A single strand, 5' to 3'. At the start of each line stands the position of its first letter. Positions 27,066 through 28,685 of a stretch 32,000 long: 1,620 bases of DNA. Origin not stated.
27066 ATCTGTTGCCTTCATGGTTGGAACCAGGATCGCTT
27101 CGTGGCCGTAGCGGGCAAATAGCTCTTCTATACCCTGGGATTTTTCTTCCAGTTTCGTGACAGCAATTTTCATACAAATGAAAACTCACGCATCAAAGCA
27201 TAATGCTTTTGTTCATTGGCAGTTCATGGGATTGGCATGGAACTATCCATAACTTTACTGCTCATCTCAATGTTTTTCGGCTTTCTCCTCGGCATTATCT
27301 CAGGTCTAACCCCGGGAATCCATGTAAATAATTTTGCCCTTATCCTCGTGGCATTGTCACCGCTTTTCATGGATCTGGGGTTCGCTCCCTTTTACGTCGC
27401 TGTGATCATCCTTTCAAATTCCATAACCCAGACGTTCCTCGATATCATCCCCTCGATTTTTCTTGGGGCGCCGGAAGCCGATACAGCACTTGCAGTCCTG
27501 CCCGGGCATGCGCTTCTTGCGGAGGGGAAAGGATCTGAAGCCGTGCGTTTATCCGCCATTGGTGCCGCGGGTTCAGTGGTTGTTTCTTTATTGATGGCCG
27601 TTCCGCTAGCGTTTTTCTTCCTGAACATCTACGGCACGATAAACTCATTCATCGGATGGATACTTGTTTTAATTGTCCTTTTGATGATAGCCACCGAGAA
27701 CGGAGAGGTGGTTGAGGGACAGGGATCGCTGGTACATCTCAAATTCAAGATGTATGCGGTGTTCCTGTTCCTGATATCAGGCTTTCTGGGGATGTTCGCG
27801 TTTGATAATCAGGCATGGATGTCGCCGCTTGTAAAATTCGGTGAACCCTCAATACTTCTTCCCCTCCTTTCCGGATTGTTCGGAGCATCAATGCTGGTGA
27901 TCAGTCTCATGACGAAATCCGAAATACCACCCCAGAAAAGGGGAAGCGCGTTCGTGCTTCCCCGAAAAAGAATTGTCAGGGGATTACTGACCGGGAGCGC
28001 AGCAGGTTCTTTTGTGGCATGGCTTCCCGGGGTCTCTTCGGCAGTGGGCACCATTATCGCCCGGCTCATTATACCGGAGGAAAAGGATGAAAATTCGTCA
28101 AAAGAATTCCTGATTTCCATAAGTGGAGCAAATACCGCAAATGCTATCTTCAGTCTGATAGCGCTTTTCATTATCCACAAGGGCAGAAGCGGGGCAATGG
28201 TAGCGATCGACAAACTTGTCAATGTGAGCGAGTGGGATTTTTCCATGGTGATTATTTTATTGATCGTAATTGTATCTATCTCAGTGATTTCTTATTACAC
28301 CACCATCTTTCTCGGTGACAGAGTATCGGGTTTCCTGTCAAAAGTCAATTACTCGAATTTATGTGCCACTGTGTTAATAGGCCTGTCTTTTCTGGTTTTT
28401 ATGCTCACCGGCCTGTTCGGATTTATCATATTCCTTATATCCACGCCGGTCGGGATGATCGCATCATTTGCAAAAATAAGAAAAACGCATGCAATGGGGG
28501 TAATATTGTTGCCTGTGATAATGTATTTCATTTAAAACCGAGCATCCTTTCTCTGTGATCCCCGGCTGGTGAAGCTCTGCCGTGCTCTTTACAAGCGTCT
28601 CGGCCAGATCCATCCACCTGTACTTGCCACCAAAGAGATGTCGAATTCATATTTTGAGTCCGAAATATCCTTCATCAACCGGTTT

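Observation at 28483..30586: ~1.75-kb AT-rich cassette bracketed by diverged direct repeats with a 68-bp identical core at the 3' end of the permease gene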

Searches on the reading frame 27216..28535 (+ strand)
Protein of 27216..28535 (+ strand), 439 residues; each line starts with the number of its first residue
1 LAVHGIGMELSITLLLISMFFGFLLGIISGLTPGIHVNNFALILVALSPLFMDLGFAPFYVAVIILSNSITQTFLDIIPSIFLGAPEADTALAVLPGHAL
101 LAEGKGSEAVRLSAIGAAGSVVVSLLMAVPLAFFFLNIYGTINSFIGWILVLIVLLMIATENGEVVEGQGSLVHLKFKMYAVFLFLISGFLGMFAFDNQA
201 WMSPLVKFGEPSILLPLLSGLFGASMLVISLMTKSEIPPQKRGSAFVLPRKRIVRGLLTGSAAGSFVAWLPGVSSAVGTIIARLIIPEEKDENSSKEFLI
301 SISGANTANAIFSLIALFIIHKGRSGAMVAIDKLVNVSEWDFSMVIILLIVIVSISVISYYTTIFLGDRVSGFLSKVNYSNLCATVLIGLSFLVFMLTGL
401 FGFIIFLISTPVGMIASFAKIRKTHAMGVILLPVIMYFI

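Call 10: search_protein_families(library=pfam, proteins=[window:27216-28535:+], max_evalue=0.01)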
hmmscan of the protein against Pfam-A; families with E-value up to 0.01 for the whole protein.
window:27216-28535:+ (439 aa): 1 family
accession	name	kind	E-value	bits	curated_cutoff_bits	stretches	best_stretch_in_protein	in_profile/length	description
PF01970.21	TctA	-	1.9e-62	211.7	28.9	1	16-427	1-422/423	Tripartite tricarboxylate transporter TctA family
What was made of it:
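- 27237..28535 (+): TctA-family permease gene, kept intact. The ORF opens at 27216, but homologues align from 27237. Pfam TctA E=1.9e-62 (call 10).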

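Call 12: find_related_loci(query=window:27216-28535:+, collection=genome_contigs, flank=10000)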
Query window:27216-28535:+ (439 aa) in genome_contigs; peptide patterns used: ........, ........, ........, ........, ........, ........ (x = any residue, [..] = any of these).
164 stretches matched a pattern; 34 encode a relative of the query (tblastn E <= 1e-3); 34 distinct loci.
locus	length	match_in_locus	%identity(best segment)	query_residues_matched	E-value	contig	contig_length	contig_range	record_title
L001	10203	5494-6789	81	8-439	0e+0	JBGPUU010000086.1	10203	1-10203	MAG: Candidatus Methanoperedens sp. isolate OBJ1_062018_110_35 k141_739977_length_10203_cov_14.8859, whole genome shotgu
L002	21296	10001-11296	80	8-439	0e+0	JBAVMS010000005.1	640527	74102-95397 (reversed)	MAG: Candidatus Methanoperedens sp. isolate MFD03797_ilm_asm_bin16 k127_171904, whole genome shotgun sequence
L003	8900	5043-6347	78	5-439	0e+0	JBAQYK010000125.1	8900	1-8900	MAG: Candidatus Methanoperedens sp. isolate MFD12011_ilm_asm_bin3 k127_18399, whole genome shotgun sequence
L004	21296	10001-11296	80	8-439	0e+0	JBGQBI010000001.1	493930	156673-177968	MAG: Candidatus Methanoperedens sp. isolate OBJ2_061818_130_10 k141_1237182_length_493930_cov_1357.6705, whole genome sh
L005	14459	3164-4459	79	8-439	0e+0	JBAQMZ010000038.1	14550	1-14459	MAG: Candidatus Methanoperedens sp. isolate MFD12050_ilm_asm_bin25 k127_21056, whole genome shotgun sequence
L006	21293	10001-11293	80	9-439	0e+0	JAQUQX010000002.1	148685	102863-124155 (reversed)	MAG: Candidatus Methanoperedens sp. isolate STD1_6 NODE_198_length_148685_cov_20.787847_Sandtown_D1, whole genome shotgu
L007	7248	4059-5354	83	8-439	0e+0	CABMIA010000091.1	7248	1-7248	uncultured archaeon isolate LFW-280_1_1 genome assembly, contig: LFW28011_180, whole genome shotgun sequence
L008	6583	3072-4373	76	6-439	0e+0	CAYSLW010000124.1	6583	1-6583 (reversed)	MAG TPA_asm: uncultured Candidatus Methanoperedens sp. isolate SRP256446_co1_57 genome assembly, contig: NODE_7710_lengt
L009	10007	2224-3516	79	8-438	0e+0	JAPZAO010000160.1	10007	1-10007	MAG: Candidatus Methanoperedens sp. isolate SR-VP_26_10_2019_2_100cm_44_46 SR-VP_26_10_2019_2_100cm_scaffold_6329, whole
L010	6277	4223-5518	77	8-439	0e+0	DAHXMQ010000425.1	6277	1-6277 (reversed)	MAG TPA_asm: Candidatus Methanoperedenaceae archaeon isolate clean1623 k141_764396, whole genome shotgun sequence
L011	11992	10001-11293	78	9-439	0e+0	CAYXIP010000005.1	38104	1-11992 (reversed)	MAG TPA_asm: uncultured Candidatus Methanoperedens sp. isolate SRP093762_co1_13 genome assembly, contig: NODE_665_length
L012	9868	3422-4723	75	5-438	0e+0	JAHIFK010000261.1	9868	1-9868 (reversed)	MAG: Methanobacteriota archaeon isolate KR11_0.1_MetaG.mb.84 KR11_0.1_MetaG.mb.84_k141_938853, whole genome shotgun sequ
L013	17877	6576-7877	76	5-438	0e+0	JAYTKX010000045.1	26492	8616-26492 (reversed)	MAG: Methanobacteriota archaeon isolate GFS_3223 GFS_3223_44, whole genome shotgun sequence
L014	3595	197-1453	77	20-438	0e+0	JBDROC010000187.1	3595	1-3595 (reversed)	MAG: Methanobacteriota archaeon isolate MEGAHIT-group-1.929 k141_7665488, whole genome shotgun sequence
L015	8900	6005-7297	74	8-438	0e+0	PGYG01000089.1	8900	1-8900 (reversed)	MAG: Candidatus Methanoperedenaceae archaeon HGW-Methanoperedenaceae-1 08E140C01_10kDa_scaffold_5210, whole genome shotg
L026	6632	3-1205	74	39-439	0e+0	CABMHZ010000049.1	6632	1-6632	uncultured archaeon isolate LFW-280_2_2 genome assembly, contig: LFW28022_142, whole genome shotgun sequence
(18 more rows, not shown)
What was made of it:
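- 27237..28535 (+): 34 orthologous Methanoperedens loci (call 12).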

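Call 26: find_encoding_contigs(protein=window:27216-28535:+, flank=10000, max_places=10)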
Protein window:27216-28535:+ (439 aa): no gene with exactly this product is on record in the collection.

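Call 38: find_homologous_proteins(query=window:27237-28535:+, max_evalue=1e-100)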
Query window:27237-28535:+ (432 aa): 584 proteins with E <= 1e-100 among 8000 candidates; the best 120 are listed.
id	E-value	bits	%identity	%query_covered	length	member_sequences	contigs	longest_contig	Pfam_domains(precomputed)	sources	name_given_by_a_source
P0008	4.2e-261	884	100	100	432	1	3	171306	PF01970.22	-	-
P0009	1.8e-223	760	83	100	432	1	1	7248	PF01970.22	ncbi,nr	ncbi:Tripartite tricarboxylate transporter TctA family protein [uncultured archaeon]|nr:Tripartite t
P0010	8.5e-223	758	84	100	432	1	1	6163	PF01970.22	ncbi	-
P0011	2.2e-222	757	85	96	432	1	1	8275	PF01970.22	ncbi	-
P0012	8.4e-221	751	82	100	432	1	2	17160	PF01970.22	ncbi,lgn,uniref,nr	ncbi:tripartite tricarboxylate transporter permease [Candidatus Methanoperedens nitratireducens]|uni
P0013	8.4e-220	748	82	100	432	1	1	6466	PF01970.22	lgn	-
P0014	1.3e-219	747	82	100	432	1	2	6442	PF01970.22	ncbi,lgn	-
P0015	2.8e-219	746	82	100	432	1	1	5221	PF01970.22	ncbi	-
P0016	6.5e-219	745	81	100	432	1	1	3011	PF01970.22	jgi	jgi:putative membrane protein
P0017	6.8e-218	742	82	100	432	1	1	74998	PF01970.22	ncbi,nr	ncbi:Tripartite tricarboxylate transporter TctA family protein [uncultured archaeon]|nr:Tripartite t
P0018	7.2e-218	742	81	100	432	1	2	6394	PF01970.22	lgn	-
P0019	9.8e-218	741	82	100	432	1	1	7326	PF01970.22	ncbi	-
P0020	2.1e-217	740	81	100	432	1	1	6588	PF01970.22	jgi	jgi:putative membrane protein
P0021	3.5e-217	739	80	100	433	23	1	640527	PF01970.22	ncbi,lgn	ncbi:MAG: tripartite tricarboxylate transporter permease [Candidatus Methanoperedens sp.]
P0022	6.7e-217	739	81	100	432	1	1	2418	PF01970.22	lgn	-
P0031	1.3e-211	721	81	97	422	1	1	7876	PF01970.22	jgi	jgi:putative membrane protein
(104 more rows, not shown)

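Call 39: find_encoding_contigs(protein=P0008, flank=10000, max_places=10)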
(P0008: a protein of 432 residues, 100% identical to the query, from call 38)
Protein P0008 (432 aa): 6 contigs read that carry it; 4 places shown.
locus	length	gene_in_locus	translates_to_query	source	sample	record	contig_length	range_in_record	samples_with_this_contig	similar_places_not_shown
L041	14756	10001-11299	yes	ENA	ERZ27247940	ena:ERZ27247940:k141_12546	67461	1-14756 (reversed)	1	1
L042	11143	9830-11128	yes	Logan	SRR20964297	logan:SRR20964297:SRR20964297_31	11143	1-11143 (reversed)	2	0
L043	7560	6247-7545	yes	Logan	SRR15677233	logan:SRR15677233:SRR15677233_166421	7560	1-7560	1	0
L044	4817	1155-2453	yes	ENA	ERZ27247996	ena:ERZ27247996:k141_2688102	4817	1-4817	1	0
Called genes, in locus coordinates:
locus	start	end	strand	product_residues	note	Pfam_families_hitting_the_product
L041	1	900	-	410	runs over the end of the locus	PF04348:LppC, PF13458:Peripla_BP_6, PF01094:ANF_receptor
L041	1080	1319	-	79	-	-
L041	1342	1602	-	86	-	-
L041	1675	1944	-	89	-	-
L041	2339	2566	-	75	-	-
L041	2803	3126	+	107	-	-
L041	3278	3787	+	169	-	PF13412:HTH_24 (faint), PF00072:Response_reg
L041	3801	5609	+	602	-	PF02743:dCache_1, PF17201:Cache_3-Cache_2 (faint), PF00672:HAMP (faint), PF00512:HisKA, PF02518:HATPase_c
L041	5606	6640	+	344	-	PF13379:NMT1_2, PF09084:NMT1 (faint)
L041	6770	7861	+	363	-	PF00091:Tubulin, PF12327:FtsZ_C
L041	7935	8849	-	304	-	PF18863:AbiJ_NTD4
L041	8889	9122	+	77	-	-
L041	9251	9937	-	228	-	PF02602:HEM4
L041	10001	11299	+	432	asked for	PF01970:TctA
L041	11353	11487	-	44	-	-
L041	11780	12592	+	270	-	-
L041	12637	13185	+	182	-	-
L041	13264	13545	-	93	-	-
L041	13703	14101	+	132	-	PF01936:NYN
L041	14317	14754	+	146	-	?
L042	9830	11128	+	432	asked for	PF01970:TctA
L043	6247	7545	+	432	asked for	PF01970:TctA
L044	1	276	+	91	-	?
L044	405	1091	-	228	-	PF02602:HEM4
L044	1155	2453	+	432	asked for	PF01970:TctA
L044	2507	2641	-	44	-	-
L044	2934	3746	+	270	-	-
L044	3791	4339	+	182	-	-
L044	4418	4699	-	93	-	-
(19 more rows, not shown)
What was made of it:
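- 27237..28535 (+): An identical 432-aa protein, P0008, is found on 6 other contigs (calls 38, 39).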

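Call 41: find_encoding_contigs(protein=P0011, flank=10000, max_places=4)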
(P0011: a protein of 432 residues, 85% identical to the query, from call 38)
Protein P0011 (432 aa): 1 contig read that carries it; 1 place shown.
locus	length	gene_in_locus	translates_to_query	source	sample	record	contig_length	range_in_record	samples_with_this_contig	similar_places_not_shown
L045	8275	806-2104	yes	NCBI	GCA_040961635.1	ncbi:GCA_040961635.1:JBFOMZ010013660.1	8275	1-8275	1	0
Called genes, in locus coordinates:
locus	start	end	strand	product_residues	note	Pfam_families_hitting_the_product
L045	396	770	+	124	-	-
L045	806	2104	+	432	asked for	PF01970:TctA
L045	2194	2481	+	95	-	PF10437:Lip_prot_lig_C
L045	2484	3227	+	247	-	PF21948:LplA-B_cat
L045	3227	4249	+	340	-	PF01266:DAO (faint), PF01494:FAD_binding_3 (faint), PF05834:Lycopene_cycl (faint), PF13450:NAD_binding_8 (weak), PF22578:GGR_cat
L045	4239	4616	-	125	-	PF01201:Ribosomal_S8e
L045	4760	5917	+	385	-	PF00682:HMGL-like, PF22617:HCS_D2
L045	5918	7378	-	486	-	PF02776:TPP_enzyme_N, PF02775:TPP_enzyme_C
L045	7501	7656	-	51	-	-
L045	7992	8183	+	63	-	-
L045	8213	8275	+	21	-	?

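Call 42: find_encoding_contigs(protein=P0010, flank=10000, max_places=4)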
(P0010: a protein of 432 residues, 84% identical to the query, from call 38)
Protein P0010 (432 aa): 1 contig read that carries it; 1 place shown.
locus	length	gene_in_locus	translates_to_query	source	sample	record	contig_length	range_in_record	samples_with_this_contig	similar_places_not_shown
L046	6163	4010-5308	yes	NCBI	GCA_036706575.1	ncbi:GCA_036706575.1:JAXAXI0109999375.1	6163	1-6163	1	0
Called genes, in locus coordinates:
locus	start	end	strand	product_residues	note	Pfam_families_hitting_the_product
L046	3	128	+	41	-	?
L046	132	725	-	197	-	PF01174:SNO, PF00117:GATase, PF07685:GATase_3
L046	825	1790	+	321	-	PF00091:Tubulin, PF12327:FtsZ_C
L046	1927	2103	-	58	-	-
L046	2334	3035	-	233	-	PF02602:HEM4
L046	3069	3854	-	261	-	-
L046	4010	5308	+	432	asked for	PF01970:TctA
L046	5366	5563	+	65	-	-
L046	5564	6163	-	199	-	?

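Call 45: search_protein_families(library=pfam, proteins=[L013:8227-10221:+, L013:10246-11235:+, L013:11265-11711:+, L026:1526-2314:+, L026:2437-2799:+, L026:3713-4666:+], max_evalue=0.001)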
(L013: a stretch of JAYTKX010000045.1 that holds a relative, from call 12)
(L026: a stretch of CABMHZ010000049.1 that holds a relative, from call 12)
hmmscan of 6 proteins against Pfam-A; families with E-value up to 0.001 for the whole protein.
L013:8227-10221:+ (664 aa): 2 families
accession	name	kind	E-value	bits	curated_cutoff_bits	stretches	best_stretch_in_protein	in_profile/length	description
PF00082.27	Peptidase_S8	-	1.8e-25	90.3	21.8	1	309-545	54-288/288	Subtilase family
PF04151.21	PPC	-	3.8e-07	31.3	25.9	1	571-647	5-70/70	Bacterial pre-peptidase C-terminal domain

L013:10246-11235:+ (329 aa): 0 families

L013:11265-11711:+ (148 aa): 0 families

L026:1526-2314:+ (262 aa): 0 families

L026:2437-2799:+ (120 aa): 0 families

L026:3713-4666:+ (317 aa): 0 families

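Call 56: search_protein_families(library=pfam, alignment_id=A5, max_evalue=0.0001)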
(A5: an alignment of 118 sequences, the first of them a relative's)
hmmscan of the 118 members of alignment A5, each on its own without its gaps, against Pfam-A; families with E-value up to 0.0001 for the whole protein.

A. member 1, L001:6895-7257:+ (121 aa): 2 families
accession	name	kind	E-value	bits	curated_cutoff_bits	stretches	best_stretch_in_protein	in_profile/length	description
PF00072.30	Response_reg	-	6e-14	52.6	30.2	1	14-116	10-110/111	Response regulator receiver domain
PF23198.2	PDE8A_N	-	4.6e-07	30.3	29.6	1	15-114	23-126/147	PDE8A-like, N-terminal domain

B. families by the number of members that match (of 118 scanned): 101 families (the first 25 are shown)
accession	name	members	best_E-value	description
PF07690.21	MFS_1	8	3.5e-54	Major Facilitator Superfamily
PF21948.1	LplA-B_cat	7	2.2e-41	Lipoyl protein ligase A/B catalytic domain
PF03063.25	Prismane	5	2.1e-158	Prismane/CO dehydrogenase family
PF01850.27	PIN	5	1.2e-14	PIN domain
PF13347.12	MFS_2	5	1.1e-10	MFS/sugar transport protein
PF03464.20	eRF1_2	4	1.1e-39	eRF1 domain 2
PF03358.20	FMN_red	4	4.8e-31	NADPH-dependent FMN reductase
PF03465.20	eRF1_3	4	1.4e-30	eRF1 domain 3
PF00891.24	Methyltransf_2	4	1.3e-19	O-methyltransferase domain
PF00083.30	Sugar_tr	4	1.8e-14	Sugar (and other) transporter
PF13847.12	Methyltransf_31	4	4.1e-14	Methyltransferase domain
PF13489.12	Methyltransf_23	4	4.6e-14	Methyltransferase domain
PF13649.12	Methyltransf_25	4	6.3e-12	Methyltransferase domain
PF08241.18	Methyltransf_11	4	4.2e-10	Methyltransferase domain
PF02525.22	Flavodoxin_2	4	1.8e-09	Flavodoxin-like fold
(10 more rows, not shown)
